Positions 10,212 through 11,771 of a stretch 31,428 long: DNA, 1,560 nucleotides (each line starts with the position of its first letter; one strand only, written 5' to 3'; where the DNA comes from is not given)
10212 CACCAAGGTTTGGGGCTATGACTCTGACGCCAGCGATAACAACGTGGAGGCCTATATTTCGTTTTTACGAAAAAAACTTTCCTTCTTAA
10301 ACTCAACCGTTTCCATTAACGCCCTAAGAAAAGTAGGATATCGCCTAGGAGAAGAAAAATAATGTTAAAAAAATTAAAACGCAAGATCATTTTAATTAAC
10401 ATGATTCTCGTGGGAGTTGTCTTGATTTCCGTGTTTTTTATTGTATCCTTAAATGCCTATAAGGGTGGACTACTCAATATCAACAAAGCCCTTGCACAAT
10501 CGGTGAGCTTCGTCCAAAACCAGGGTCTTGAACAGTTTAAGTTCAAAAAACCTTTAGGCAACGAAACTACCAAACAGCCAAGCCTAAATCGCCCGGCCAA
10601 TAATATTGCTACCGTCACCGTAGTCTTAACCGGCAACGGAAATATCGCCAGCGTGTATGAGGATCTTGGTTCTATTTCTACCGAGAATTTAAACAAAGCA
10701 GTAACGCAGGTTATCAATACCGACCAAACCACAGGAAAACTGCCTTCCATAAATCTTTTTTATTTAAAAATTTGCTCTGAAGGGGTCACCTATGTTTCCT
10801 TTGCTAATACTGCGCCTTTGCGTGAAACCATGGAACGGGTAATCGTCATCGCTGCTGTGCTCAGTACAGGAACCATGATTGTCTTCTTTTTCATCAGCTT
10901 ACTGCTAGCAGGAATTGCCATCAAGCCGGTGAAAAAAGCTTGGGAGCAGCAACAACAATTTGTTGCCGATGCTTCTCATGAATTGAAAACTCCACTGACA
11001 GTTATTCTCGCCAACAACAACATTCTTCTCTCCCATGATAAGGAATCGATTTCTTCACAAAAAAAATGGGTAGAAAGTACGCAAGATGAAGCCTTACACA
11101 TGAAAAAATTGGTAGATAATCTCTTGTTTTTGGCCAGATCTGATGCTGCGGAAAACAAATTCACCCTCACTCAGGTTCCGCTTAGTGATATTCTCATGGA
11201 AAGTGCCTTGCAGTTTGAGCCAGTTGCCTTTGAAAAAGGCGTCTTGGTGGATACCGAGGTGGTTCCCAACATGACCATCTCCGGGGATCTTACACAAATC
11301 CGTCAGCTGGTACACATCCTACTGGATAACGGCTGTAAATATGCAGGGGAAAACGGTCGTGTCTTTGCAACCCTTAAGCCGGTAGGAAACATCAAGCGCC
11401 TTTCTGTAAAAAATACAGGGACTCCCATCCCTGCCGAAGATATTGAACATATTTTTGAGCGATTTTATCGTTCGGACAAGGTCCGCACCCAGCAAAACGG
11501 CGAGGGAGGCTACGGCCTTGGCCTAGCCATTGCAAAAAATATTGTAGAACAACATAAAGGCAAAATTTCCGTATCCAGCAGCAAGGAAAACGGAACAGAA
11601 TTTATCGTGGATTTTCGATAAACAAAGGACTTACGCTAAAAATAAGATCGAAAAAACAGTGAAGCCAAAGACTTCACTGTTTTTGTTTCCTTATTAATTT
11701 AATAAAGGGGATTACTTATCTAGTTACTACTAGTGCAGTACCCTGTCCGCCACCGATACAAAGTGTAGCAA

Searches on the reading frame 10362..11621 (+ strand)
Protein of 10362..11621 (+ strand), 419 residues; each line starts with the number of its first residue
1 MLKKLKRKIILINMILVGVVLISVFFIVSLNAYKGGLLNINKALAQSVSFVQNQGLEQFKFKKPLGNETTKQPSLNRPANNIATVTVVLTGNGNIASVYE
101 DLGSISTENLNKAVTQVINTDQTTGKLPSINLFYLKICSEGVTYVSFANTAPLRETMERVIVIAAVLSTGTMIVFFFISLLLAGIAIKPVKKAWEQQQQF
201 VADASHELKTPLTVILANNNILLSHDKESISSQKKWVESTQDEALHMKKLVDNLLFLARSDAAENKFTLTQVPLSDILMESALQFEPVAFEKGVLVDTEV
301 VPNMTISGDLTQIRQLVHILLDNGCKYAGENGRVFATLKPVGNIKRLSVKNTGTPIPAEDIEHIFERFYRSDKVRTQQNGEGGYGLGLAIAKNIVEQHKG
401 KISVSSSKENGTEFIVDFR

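Call 65: search_protein_families(library=pfam, proteins=[window:10362-11621:+], max_evalue=0.00001)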
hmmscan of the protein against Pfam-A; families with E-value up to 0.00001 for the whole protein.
window:10362-11621:+ (419 aa): 2 families
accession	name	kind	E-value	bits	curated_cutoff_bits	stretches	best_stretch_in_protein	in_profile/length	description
PF02518.31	HATPase_c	-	4.1e-24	85.6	26.4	1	308-418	1-107/111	Histidine kinase-, DNA gyrase B-, and HSP90-like ATPase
PF00512.31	HisKA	-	8.2e-16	58.3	26.9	1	196-262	1-65/66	His Kinase A (phospho-acceptor) domain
